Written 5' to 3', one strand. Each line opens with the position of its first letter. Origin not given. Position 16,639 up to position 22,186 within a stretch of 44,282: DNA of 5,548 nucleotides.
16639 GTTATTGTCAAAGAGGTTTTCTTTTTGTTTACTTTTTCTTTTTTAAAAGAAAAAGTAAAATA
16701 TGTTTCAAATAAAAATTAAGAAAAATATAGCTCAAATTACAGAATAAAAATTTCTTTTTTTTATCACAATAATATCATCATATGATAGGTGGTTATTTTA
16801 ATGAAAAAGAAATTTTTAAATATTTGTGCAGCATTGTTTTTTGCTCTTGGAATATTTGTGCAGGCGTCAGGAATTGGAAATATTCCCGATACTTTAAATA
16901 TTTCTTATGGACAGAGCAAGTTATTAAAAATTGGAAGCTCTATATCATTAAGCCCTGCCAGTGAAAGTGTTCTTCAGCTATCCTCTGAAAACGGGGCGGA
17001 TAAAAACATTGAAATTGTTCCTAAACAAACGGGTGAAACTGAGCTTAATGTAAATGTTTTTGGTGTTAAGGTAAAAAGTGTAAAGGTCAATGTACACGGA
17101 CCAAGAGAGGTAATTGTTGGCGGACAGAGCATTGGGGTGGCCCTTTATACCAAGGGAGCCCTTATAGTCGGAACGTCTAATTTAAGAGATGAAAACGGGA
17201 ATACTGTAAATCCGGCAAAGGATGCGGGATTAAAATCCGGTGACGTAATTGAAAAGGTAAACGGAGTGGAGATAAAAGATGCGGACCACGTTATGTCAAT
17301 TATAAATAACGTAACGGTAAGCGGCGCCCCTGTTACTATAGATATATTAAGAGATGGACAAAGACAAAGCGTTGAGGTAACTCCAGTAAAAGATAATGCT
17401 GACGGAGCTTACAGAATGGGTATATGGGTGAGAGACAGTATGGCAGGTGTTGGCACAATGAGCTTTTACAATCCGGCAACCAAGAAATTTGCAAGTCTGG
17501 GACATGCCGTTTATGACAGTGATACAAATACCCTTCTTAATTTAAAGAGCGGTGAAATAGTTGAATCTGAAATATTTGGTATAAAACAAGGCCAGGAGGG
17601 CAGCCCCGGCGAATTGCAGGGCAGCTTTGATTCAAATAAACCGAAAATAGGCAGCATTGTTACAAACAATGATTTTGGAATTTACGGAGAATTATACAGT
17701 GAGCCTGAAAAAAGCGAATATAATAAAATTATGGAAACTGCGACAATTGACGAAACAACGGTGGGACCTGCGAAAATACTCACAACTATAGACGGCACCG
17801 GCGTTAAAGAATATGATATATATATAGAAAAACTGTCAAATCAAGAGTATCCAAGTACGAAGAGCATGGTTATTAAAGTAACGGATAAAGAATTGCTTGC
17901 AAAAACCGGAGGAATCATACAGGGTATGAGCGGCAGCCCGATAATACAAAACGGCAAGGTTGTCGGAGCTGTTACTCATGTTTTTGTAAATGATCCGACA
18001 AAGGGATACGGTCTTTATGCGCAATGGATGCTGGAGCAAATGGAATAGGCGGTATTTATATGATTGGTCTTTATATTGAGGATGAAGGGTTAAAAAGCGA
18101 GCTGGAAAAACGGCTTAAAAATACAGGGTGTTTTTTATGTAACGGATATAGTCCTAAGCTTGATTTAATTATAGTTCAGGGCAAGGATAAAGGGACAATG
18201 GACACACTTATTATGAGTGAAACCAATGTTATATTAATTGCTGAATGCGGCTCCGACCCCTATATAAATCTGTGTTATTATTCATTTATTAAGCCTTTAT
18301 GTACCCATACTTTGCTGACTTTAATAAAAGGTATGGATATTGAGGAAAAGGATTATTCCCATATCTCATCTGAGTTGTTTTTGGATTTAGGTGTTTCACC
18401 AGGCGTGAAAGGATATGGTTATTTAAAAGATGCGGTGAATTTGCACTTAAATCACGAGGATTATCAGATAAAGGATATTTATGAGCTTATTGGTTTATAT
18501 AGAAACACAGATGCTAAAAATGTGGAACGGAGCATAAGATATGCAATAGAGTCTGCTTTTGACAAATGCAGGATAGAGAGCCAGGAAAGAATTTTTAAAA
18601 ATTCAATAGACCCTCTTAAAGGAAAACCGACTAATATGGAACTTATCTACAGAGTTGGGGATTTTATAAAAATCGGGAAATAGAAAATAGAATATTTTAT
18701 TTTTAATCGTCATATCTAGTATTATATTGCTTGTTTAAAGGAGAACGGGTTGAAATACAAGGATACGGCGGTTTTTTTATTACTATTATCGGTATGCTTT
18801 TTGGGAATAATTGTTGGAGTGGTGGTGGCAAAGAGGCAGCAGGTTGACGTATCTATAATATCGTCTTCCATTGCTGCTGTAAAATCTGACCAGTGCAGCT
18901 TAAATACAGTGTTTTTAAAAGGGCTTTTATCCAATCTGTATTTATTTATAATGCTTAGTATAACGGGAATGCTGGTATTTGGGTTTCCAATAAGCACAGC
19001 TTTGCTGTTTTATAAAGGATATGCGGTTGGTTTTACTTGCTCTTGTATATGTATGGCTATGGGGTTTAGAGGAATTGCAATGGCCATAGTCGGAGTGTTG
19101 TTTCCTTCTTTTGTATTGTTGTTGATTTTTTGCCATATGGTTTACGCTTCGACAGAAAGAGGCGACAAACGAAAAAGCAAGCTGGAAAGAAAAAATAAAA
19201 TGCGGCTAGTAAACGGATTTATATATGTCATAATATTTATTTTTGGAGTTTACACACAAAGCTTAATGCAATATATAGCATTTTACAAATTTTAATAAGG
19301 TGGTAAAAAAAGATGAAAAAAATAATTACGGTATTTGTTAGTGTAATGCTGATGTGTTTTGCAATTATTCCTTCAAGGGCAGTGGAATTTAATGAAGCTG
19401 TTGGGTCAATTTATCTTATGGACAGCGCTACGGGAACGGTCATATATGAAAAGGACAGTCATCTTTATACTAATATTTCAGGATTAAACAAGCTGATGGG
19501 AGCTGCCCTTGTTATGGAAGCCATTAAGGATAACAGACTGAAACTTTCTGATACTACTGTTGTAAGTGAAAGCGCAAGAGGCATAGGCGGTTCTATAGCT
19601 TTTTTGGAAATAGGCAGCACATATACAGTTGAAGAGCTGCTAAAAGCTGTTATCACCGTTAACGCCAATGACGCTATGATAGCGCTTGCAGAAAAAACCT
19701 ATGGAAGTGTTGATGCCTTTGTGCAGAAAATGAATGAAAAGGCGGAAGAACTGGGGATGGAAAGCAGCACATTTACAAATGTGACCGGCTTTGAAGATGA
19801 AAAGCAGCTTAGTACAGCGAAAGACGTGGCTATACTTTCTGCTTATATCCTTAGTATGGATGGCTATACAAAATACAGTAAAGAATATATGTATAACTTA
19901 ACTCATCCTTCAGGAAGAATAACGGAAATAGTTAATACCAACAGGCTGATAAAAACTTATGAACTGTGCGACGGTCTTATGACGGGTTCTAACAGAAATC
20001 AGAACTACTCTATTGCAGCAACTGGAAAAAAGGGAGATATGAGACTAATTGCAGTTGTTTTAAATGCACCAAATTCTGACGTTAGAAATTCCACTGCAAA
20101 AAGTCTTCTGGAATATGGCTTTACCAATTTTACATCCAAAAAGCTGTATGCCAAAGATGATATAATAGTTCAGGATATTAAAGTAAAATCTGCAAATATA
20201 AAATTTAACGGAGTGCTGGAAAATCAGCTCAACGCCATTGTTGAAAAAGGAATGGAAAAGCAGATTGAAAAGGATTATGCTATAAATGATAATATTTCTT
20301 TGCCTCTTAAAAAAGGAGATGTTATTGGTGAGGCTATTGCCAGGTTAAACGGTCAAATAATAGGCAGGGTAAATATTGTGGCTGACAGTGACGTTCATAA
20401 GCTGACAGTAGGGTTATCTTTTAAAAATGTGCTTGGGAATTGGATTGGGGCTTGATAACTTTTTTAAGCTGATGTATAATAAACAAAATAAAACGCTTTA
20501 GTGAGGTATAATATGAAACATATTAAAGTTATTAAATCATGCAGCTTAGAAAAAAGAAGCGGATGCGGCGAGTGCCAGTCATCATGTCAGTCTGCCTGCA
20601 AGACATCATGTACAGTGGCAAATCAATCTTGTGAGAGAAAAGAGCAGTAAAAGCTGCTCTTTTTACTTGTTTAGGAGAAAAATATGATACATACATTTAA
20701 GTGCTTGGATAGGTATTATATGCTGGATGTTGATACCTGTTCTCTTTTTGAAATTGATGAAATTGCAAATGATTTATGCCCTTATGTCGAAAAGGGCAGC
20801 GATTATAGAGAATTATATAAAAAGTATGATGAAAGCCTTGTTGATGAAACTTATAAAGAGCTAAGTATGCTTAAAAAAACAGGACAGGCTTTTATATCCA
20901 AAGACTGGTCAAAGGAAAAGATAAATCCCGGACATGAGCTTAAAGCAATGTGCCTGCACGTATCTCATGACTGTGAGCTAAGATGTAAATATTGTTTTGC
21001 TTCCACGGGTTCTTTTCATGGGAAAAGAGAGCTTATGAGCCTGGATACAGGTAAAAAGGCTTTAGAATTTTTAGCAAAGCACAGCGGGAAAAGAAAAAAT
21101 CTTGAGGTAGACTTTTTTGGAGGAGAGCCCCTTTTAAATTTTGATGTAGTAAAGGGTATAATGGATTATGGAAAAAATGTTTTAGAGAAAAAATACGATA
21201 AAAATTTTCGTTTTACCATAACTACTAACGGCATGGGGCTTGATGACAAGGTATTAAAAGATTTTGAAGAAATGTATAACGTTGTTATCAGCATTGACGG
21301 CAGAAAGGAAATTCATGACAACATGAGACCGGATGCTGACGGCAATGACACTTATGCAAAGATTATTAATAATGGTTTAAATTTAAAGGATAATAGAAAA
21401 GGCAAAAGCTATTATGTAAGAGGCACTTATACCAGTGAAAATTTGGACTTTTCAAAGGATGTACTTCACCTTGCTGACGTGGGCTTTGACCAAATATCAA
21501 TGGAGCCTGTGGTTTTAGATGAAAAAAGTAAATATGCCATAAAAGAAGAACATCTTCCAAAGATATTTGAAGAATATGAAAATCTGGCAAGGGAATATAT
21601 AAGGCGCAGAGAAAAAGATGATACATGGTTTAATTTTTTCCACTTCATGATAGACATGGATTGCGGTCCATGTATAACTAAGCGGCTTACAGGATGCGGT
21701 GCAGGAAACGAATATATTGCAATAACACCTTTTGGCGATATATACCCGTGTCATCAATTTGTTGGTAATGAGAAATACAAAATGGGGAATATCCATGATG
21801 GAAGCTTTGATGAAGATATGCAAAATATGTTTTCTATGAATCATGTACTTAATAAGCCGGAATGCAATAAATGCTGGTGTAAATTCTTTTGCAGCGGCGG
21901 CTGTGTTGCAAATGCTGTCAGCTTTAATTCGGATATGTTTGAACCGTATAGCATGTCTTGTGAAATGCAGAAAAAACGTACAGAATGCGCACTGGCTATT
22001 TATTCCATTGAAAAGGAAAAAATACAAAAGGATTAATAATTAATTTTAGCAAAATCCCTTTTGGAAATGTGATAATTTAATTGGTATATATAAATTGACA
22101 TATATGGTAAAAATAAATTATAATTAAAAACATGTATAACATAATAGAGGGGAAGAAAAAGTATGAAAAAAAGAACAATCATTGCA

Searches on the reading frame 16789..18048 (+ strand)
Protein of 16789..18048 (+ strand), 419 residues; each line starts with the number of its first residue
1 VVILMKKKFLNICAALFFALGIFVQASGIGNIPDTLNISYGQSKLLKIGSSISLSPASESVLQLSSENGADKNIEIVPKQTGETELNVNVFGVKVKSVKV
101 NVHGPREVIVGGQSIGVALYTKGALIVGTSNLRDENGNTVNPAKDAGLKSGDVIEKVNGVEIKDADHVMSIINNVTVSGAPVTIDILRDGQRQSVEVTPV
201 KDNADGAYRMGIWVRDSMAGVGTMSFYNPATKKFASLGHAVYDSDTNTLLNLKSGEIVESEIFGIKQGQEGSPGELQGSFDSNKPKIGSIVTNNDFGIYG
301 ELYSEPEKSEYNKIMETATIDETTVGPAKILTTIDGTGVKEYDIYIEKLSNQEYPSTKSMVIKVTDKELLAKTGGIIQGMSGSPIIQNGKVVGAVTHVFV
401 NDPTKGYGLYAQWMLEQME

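Call 6: search_protein_families(library=ncbifam, proteins=[window:16789-18048:+], max_evalue=0.01)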
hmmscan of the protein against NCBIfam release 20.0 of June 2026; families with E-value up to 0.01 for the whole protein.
window:16789-18048:+ (419 aa): 17 families
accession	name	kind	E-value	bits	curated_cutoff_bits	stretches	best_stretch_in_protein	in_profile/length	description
TIGR02860.1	spore_IV_B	equivalog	9.3e-135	449.6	305.25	1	8-417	7-398/402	SpoIVB peptidase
NF040960.1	MamE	equivalog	2.9e-12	46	800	2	141-198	478-534/659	magnetosome formation protease MamE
TIGR02037.1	degP_htrA_DO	subfamily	2.3e-10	40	416.2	1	141-227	270-354/434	Do family serine endopeptidase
NF041521.1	HhoA_HhoB_HtrA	equivalog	3.3e-10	39.8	450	1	141-199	274-331/335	HhoA/HhoB/HtrA family serine endopeptidase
NF041515.1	GspC_delta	equivalog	4.6e-07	29.9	150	1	147-197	259-308/311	type II secretion system protein GspC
TIGR00054.1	TIGR00054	equivalog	1e-06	27.9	147.55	1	141-207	213-274/421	RIP metalloprotease RseP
NF041199.1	trx7_PDZ_seleno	equivalog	1.6e-06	27.3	300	1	138-197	328-388/390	Trx7/PDZ domain-containing (seleno)protein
NF007526.1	PRK10139.1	equivalog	9.4e-06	24.6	756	1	143-202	304-362/456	serine endoprotease DegQ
NF050055.1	SerProtHtrAMycob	equivalog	1.5e-05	24.1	800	1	135-203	435-502/502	serine protease HtrA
TIGR02038.1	protease_degS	equivalog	4.5e-05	22.7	422.95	1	141-198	289-345/351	outer membrane-stress sensor serine endopeptidase DegS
TIGR01713.1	typeII_sec_gspC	equivalog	0.00011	22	101.6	1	144-197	205-257/259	type II secretion system protein GspC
NF008147.1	PRK10898.1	equivalog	0.00044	19.5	408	1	140-198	289-346/352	outer membrane-stress sensor serine endopeptidase DegS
NF008046.0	PRK10779.1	equivalog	0.00055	19.1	477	1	141-206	233-296/450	sigma E protease regulator RseP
NF052377.1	lmo1851_S41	exception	0.0012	17.6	725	1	141-228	129-216/468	lmo1851 family serine protease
NF041616.1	T2SS_C_SYNERG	exception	0.0014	18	200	1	145-192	242-288/296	type II secretion system protein GspC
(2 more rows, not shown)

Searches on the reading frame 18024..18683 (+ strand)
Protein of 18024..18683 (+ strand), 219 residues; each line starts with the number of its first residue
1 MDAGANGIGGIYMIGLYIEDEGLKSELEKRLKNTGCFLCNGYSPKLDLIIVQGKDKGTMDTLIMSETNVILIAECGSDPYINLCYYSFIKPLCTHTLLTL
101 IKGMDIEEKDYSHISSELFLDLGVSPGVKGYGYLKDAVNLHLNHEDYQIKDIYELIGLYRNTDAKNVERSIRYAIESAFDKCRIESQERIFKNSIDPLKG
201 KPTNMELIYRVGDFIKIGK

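Call 6: search_protein_families(library=ncbifam, proteins=[window:18024-18683:+], max_evalue=0.01)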
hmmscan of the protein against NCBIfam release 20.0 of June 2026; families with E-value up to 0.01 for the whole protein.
window:18024-18683:+ (219 aa): 1 family
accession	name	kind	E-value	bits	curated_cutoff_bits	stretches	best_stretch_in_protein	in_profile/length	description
TIGR02875.1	spore_0_A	equivalog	4.7e-19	68.6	200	1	107-217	144-257/262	sporulation transcription factor Spo0A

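Call 53: search_protein_families(library=pfam, proteins=[window:18024-18683:+], max_evalue=0.0001)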
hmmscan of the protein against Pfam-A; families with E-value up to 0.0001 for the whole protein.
window:18024-18683:+ (219 aa): 1 family
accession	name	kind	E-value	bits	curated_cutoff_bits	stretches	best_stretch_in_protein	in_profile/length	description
PF08769.17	Spo0A_C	-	2.1e-21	76.3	25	1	117-211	3-100/104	Sporulation initiation factor Spo0A C terminal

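Call 71: search_protein_families(library=pfam, proteins=[window:18024-18683:+], max_evalue=5)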
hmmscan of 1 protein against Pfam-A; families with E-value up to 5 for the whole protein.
window:18024-18683:+ (219 aa): 1 family
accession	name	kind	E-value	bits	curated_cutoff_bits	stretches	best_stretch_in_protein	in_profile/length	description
PF08769.17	Spo0A_C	-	2.1e-21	76.3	25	1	117-211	3-100/104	Sporulation initiation factor Spo0A C terminal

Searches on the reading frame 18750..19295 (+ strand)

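Call 6: search_protein_families(library=ncbifam, proteins=[window:18750-19295:+], max_evalue=0.01)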
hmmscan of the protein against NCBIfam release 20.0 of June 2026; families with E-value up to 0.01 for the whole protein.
window:18750-19295:+ (181 aa): 1 family
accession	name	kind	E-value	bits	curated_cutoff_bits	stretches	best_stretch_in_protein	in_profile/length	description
TIGR02831.1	spo_II_M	equivalog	8.9e-12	45.3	100.2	1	6-134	11-145/200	stage II sporulation protein M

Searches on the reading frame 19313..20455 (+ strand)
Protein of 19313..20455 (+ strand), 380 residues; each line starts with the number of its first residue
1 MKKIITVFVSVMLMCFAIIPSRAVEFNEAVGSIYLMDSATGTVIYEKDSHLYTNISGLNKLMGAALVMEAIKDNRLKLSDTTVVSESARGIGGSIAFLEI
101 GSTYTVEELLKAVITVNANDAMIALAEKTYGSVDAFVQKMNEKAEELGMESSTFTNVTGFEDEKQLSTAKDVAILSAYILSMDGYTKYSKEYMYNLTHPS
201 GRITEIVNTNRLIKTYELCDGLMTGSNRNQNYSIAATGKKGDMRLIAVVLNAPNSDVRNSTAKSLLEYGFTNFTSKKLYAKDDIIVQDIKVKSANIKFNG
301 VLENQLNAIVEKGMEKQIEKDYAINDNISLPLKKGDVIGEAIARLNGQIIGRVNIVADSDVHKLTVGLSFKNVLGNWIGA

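Call 6: search_protein_families(library=ncbifam, proteins=[window:19313-20455:+], max_evalue=0.01)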
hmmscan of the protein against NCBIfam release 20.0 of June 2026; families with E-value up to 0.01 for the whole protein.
window:19313-20455:+ (380 aa): 7 families
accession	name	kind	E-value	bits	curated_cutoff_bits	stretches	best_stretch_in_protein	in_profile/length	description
NF007445.0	PRK10001.1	equivalog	5.7e-41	140.6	765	1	33-357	42-370/400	serine-type D-Ala-D-Ala carboxypeptidase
NF038273.1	strep_PBP3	exception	4.4e-38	131.4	490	1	2-344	1-366/407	D-alanyl-D-alanine carboxypeptidase PBP3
NF008489.0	PRK11397.1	equivalog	6.3e-37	127.2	610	1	29-364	36-375/389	serine-type D-Ala-D-Ala carboxypeptidase DacD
NF008059.0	PRK10793.1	equivalog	2.5e-35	121.9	694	1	32-361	48-381/403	D-alanyl-D-alanine carboxypeptidase DacA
NF038258.2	PBP4_Staph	exception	3.7e-28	98.4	500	1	38-283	48-316/366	penicillin-binding protein PBP4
NF008668.0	PRK11669.1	equivalog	1.2e-17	64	294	1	27-214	40-224/316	D-alanyl-D-alanine endopeptidase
NF000471.1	vanY_of_D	exception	8.4e-10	38.4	625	1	31-214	100-292/354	transpeptidase-like D-Ala-D-Ala carboxypeptidase VanY-D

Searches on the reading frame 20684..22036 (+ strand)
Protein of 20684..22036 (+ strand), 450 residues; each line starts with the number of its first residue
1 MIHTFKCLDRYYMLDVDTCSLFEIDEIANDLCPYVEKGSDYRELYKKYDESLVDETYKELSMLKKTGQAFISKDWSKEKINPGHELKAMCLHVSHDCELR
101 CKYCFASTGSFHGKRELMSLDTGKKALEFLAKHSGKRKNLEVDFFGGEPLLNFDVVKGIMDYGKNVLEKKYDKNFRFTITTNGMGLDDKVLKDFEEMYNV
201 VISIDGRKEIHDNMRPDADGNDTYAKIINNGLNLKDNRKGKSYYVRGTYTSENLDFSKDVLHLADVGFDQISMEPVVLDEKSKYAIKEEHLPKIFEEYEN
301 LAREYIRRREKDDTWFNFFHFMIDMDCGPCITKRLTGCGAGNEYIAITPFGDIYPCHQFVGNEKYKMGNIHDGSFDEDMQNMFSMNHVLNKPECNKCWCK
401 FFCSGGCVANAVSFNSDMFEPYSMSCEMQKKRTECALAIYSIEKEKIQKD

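Call 6: search_protein_families(library=ncbifam, proteins=[window:20684-22036:+], max_evalue=0.01)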
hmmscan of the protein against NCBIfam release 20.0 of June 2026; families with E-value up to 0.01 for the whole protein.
window:20684-22036:+ (450 aa): 66 families (the best 25 are shown)
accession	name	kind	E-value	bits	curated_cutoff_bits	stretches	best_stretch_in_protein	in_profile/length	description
TIGR03974.1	rSAM_six_Cys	equivalog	4.9e-175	582.7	425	1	2-439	1-448/451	thioether cross-link-forming SCIFF peptide maturase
NF040492.1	not_ScfB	exception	9e-156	519.2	855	1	2-439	4-447/450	ScfB-related radical SAM/SPASM orphan maturase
NF047865.1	rSAM_PapB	equivalog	3.7e-77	259.8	340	1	86-420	2-329/330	PapB family radical SAM/SPASM ranthipeptide maturase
TIGR04064.1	rSAM_nif11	equivalog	1.1e-69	235.3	518.7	1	3-441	5-434/459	nif11-like peptide radical SAM maturase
TIGR03906.1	quino_hemo_SAM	equivalog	2.2e-67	227.7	453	1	2-441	3-448/467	quinohemoprotein amine dehydrogenase maturation protein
TIGR04068.1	rSAM_ocin_clost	equivalog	1.2e-46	159.6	500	2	1-237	1-235/462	Cys-rich peptide radical SAM maturase CcpM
TIGR04115.1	rSAM_Cxxx_rpt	equivalog_domain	1.5e-34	120.1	350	1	87-434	2-354/359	radical SAM peptide maturase, CXXX-repeat target family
TIGR03978.1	rSAM_paired_1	equivalog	1.7e-31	109.5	370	1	45-441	46-452/466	His-Xaa-Ser system radical SAM maturase HxsB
NF035951.1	rSAM_RumMC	equivalog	2.9e-31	108.7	720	1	4-285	19-310/510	RumMC family radical SAM sactipeptide maturase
TIGR03942.1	sulfatase_rSAM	equivalog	4e-30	105.1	349.45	1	92-426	6-343/363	anaerobic sulfatase maturase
NF038107.1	rSAM_NF038107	equivalog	4e-30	105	600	1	89-417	87-408/444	Cys-every-fifth radical SAM/SPASM peptide maturase CefB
TIGR04280.1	geopep_mat_rSAM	hypoth_equivalog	3.4e-29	102.1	400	2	79-267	76-261/428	geopeptide radical SAM maturase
NF041298.1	rSAM_mat_DynA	equivalog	5.3e-27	94.7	450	1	94-418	8-332/356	dynobactin maturation radical SAM/SPASM protein DynA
TIGR04084.1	rSAM_AF0577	subfamily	1.2e-24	87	225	1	94-409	4-287/347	TIGR04084 family radical SAM/SPASM domain-containing protein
TIGR04463.1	rSAM_vs_C_rich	equivalog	1.2e-24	86.9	525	1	89-415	84-402/438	TIGR04463 family radical SAM/SPASM RiPP maturase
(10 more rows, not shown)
